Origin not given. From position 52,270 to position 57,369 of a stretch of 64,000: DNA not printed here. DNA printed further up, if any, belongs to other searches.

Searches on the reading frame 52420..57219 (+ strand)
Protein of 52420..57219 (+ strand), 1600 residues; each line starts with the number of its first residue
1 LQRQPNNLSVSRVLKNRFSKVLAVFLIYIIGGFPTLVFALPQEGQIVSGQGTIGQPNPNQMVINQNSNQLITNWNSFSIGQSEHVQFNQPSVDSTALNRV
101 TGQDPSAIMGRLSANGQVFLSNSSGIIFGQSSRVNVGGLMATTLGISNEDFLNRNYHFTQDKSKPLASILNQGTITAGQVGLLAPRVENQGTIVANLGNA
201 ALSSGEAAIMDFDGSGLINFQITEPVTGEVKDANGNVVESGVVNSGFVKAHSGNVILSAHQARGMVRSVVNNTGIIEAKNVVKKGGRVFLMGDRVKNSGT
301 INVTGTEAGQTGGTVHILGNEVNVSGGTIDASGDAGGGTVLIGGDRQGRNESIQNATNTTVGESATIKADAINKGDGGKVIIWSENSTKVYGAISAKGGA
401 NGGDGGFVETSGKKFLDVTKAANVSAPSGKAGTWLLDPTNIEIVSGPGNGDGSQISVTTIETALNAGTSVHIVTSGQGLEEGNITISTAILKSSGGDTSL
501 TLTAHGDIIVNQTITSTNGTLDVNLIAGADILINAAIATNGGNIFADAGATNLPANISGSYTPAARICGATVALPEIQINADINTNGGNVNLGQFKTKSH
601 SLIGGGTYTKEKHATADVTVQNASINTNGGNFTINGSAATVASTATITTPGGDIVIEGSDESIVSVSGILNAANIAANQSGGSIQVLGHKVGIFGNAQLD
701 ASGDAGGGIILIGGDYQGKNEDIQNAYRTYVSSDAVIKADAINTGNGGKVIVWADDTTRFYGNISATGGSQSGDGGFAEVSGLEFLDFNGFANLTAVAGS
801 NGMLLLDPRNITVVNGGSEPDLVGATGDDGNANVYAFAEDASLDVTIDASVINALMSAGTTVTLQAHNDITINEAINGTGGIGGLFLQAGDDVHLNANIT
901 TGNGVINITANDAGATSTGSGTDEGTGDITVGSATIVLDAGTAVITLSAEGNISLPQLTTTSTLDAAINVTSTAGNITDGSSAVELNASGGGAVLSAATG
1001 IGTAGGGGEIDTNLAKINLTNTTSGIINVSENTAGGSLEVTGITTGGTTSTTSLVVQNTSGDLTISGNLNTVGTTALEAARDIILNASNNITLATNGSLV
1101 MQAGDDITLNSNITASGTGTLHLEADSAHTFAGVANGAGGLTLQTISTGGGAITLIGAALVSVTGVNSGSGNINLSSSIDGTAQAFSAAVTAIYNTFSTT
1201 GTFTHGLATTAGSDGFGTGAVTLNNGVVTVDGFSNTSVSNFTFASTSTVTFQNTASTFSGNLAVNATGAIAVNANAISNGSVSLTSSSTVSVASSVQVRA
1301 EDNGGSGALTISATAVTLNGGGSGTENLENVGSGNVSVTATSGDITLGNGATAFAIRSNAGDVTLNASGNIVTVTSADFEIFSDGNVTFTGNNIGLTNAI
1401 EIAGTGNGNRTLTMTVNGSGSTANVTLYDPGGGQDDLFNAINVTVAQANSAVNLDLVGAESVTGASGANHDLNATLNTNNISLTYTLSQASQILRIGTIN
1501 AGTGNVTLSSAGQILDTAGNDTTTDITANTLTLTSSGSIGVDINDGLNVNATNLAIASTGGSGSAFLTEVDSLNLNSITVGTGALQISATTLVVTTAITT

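Call 76: search_protein_families(library=pfam, proteins=[window:52420-57219:+], max_evalue=0.001)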
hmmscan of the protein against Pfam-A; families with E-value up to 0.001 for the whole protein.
window:52420-57219:+ (1600 aa): 1 family
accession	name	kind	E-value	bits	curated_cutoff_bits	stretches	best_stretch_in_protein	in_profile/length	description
PF05860.19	TPS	-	6.6e-34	118.4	33.5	1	54-303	16-252/252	TPS secretion domain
